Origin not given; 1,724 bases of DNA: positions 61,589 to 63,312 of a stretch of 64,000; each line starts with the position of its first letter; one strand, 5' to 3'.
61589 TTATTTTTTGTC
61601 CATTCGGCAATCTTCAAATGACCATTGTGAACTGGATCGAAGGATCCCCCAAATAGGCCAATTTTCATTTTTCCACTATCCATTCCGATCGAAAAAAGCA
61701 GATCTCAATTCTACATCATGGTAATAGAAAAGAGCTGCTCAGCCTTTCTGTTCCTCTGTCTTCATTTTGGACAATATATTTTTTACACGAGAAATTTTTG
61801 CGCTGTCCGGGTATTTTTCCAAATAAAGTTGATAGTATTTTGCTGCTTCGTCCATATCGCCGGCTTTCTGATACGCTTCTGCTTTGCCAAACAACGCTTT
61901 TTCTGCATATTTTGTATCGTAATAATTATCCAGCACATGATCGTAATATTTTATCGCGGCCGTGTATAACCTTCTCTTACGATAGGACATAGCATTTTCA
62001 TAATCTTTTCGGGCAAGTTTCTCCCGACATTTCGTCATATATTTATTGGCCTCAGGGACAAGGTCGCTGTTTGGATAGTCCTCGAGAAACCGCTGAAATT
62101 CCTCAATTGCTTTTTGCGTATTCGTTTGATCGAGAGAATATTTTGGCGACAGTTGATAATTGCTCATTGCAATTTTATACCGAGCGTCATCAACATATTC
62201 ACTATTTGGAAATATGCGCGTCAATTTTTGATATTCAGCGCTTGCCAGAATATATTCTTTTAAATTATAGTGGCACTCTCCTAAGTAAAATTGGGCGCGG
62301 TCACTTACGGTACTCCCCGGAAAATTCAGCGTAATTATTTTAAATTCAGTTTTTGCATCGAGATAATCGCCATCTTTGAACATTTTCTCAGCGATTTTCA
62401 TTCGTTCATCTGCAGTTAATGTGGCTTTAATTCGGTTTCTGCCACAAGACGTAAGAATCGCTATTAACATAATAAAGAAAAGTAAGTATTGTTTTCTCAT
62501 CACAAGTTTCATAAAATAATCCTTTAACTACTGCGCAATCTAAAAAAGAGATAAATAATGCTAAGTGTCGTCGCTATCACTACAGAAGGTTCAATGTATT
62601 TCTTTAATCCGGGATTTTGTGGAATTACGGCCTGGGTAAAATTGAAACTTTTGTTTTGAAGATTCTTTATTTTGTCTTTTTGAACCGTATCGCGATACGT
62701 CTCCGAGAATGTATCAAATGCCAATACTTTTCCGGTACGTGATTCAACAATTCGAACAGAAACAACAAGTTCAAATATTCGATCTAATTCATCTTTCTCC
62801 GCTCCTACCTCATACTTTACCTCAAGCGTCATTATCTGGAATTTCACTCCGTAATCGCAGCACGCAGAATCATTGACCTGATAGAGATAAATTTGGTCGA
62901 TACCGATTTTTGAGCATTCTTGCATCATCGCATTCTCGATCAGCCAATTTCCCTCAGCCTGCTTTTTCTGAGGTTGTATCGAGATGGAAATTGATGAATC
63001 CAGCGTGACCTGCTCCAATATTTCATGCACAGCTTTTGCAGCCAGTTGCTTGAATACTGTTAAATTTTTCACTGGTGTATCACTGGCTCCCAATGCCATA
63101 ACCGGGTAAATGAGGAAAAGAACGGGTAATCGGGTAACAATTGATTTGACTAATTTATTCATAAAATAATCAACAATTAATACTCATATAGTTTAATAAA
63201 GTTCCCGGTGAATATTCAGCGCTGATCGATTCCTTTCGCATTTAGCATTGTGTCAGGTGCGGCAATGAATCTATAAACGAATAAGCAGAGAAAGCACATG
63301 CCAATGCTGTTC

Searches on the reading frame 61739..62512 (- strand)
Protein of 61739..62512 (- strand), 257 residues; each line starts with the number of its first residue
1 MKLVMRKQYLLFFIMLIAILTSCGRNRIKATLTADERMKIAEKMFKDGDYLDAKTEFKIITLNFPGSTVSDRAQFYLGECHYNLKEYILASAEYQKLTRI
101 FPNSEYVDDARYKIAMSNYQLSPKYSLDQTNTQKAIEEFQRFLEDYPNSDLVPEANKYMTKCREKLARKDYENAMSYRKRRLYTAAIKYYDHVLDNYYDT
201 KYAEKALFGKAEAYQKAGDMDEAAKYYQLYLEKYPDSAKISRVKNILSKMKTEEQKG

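Call 57: search_protein_families(library=ncbifam, proteins=[window:61739-62512:-], max_evalue=0.001)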
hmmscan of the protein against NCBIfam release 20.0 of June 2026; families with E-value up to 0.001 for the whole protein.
window:61739-62512:- (257 aa): 10 families
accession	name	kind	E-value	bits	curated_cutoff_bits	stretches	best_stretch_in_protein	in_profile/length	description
TIGR03302.1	OM_YfiO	subfamily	1.8e-50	171.7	81.4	1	9-238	3-237/239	outer membrane protein assembly factor BamD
TIGR02795.1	tol_pal_ybgF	equivalog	3.5e-27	95.4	90.1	3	37-121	5-89/119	tol-pal system protein YbgF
NF008119.0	PRK10866.1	equivalog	1e-16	61.4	363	1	5-226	2-234/243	outer membrane protein assembly factor BamD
NF008068.0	PRK10803.1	equivalog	1.2e-09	38.5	383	1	117-243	144-256/263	cell division protein CpoB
NF052312.1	T9SS_PorW_SprE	equivalog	5.1e-07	28.7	250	1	73-246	547-716/716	type IX secretion system periplasmic lipoprotein PorW/SprE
NF033920.0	C39_PA2778_fam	equivalog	8.4e-06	25.4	150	0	26-104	148-223/255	PA2778 family cysteine peptidase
NF052230.1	T9SS_PorE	exception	2.8e-05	22.6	600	1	10-157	3-132/648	PorE family type IX secretion system protein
NF009651.0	PRK13184.1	equivalog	0.00017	19.7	839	1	180-247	532-595/932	serine/threonine-protein kinase PknD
NF053852.1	vesicle_Bd0635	exception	0.00029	20.5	250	0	71-122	138-189/223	CpoB-like predatory vesicle lipoprotein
NF047507.1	TPR_BatC_Lepto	exception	0.00057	19.4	175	0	170-255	61-147/214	TPR repeat-containing protein BatC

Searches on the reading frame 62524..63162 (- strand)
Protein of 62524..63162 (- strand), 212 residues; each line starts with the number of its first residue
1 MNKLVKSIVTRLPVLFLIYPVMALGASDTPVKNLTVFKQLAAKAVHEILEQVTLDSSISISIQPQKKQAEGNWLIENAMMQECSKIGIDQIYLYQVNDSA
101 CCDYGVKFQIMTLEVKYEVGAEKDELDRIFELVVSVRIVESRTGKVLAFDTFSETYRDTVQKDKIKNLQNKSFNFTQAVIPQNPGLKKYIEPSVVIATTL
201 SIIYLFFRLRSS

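Call 57: search_protein_families(library=ncbifam, proteins=[window:62524-63162:-], max_evalue=0.001)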
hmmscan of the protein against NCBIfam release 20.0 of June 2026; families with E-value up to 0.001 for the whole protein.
window:62524-63162:- (212 aa): 0 families

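Call 68: find_encoding_contigs(protein=window:62524-63162:-, flank=10000, max_places=6)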
Protein window:62524-63162:- (212 aa): 2 contigs read that carry it; 2 places shown.
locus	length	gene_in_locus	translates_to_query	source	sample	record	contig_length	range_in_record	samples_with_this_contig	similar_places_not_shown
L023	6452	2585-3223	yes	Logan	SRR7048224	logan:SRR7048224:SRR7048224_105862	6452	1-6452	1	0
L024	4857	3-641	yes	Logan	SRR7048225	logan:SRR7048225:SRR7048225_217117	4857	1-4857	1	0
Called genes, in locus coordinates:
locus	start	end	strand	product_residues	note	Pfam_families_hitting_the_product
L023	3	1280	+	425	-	?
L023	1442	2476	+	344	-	-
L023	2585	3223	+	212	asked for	-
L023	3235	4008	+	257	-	PF13512:TPR_18 (weak), PF13525:YfiO, PF07719:TPR_2 (faint), PF13428:TPR_14 (faint), PF14559:TPR_19 (faint), PF13424:TPR_12 (weak), PF13432:TPR_16, PF13174:TPR_6 (weak), +3 more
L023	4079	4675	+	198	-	PF01467:CTP_transf_like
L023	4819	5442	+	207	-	PF01553:Acyltransferase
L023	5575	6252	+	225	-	PF00027:cNMP_binding, PF13545:HTH_Crp_2, PF00325:Crp (weak)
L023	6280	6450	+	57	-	?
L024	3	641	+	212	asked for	?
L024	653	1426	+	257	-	PF13512:TPR_18 (weak), PF13525:YfiO, PF07719:TPR_2 (faint), PF13428:TPR_14 (faint), PF14559:TPR_19 (faint), PF13424:TPR_12 (weak), PF13432:TPR_16, PF13174:TPR_6 (weak), +3 more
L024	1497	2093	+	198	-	PF01467:CTP_transf_like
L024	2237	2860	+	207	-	PF01553:Acyltransferase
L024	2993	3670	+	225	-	PF00027:cNMP_binding, PF13545:HTH_Crp_2, PF00325:Crp (weak)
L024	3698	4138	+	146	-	PF00293:NUDIX, PF14815:NUDIX_4 (faint)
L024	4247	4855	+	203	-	?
